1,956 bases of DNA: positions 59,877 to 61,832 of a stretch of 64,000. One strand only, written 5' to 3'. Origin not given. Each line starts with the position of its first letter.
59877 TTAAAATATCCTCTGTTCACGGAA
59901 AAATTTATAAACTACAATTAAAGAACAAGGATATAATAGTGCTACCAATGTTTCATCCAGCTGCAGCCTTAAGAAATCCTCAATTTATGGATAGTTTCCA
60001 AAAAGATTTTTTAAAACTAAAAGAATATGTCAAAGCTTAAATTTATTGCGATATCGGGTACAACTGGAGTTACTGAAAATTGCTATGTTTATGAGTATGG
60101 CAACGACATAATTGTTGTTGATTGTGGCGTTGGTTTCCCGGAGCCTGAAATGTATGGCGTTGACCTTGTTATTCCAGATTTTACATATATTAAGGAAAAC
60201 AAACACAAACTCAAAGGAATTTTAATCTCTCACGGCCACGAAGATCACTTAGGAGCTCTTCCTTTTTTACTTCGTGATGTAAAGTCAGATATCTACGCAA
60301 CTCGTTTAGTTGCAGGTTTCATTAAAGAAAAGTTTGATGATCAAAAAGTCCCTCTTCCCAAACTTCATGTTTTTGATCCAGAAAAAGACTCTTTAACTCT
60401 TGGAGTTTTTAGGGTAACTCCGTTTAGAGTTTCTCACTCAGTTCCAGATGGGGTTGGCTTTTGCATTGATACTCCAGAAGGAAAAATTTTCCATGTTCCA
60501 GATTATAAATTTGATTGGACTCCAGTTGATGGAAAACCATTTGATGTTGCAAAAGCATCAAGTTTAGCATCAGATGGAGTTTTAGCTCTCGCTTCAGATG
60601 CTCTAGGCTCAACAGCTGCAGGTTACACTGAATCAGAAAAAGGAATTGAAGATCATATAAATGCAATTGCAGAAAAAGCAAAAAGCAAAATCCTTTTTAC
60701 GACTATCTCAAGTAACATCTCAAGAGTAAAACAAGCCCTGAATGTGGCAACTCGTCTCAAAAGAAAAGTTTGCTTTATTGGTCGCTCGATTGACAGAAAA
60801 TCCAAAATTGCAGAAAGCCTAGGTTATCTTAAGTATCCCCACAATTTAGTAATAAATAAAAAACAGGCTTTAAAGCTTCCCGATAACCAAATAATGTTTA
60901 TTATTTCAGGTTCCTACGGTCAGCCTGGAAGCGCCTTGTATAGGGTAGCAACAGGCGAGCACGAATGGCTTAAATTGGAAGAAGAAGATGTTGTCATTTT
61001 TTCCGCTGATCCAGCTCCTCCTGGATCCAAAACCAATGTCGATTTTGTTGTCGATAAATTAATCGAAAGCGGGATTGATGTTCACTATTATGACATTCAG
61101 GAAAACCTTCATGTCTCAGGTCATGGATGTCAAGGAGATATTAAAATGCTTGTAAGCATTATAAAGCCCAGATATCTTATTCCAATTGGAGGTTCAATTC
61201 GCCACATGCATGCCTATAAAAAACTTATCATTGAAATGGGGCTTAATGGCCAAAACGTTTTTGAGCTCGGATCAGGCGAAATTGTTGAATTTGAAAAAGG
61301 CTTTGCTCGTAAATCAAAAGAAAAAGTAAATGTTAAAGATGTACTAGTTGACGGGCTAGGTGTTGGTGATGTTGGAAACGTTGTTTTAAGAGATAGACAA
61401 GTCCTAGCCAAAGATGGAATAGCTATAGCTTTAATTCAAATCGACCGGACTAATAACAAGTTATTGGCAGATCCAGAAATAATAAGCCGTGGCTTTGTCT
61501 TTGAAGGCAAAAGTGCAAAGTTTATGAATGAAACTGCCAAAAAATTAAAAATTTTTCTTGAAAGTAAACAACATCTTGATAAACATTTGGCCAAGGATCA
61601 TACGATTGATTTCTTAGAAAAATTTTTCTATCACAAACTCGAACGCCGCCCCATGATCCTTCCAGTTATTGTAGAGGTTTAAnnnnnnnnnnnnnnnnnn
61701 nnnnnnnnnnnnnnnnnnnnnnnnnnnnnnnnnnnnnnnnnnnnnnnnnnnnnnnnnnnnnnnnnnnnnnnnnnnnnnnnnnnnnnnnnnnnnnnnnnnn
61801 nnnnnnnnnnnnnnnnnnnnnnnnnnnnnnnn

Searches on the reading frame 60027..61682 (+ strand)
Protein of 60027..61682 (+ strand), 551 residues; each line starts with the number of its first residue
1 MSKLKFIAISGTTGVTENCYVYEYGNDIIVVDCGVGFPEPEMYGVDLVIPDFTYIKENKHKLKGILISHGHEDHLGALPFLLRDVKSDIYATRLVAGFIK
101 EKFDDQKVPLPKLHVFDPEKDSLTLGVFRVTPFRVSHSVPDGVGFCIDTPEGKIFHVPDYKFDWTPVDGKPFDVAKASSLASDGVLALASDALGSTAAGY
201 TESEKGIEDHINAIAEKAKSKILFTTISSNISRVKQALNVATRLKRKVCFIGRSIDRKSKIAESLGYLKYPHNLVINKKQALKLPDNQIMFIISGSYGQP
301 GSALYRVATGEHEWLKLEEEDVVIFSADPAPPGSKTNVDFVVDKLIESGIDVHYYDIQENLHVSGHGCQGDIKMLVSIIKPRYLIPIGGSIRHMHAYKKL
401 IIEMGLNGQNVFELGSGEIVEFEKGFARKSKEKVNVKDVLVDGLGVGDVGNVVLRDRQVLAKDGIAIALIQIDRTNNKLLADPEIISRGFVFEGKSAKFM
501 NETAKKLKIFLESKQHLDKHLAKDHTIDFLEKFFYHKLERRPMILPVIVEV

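Call 72: search_protein_families(library=pfam, proteins=[window:60027-61682:+], max_evalue=0.1)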
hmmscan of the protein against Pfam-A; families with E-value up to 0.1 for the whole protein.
window:60027-61682:+ (551 aa): 7 families
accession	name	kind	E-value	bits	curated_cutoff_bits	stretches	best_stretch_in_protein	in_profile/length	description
PF22505.1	RNase_J_b_CASP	-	9.6e-35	119.6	27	1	220-345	2-126/126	Ribonuclease J, beta-CASP domain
PF17770.6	RNase_J_C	-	2.8e-24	86.5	23.8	1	453-551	1-102/102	Ribonuclease J C-terminal domain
PF12706.13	Lactamase_B_2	-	2.7e-12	47.2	27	1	29-163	3-147/200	Beta-lactamase superfamily domain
PF00753.33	Lactamase_B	-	1.9e-11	44.7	22.7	1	14-157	3-147/196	Metallo-beta-lactamase superfamily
PF07521.17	RMMBL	-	1.2e-09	38.4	21.6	1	357-406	8-58/63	Zn-dependent metallo-hydrolase RNA specificity domain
PF16661.11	Lactamase_B_6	-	0.07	12.9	27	0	51-92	25-72/193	Metallo-beta-lactamase superfamily domain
PF12672.12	DUF3793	-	0.095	13.1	25.1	0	494-537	36-79/167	Protein of unknown function (DUF3793)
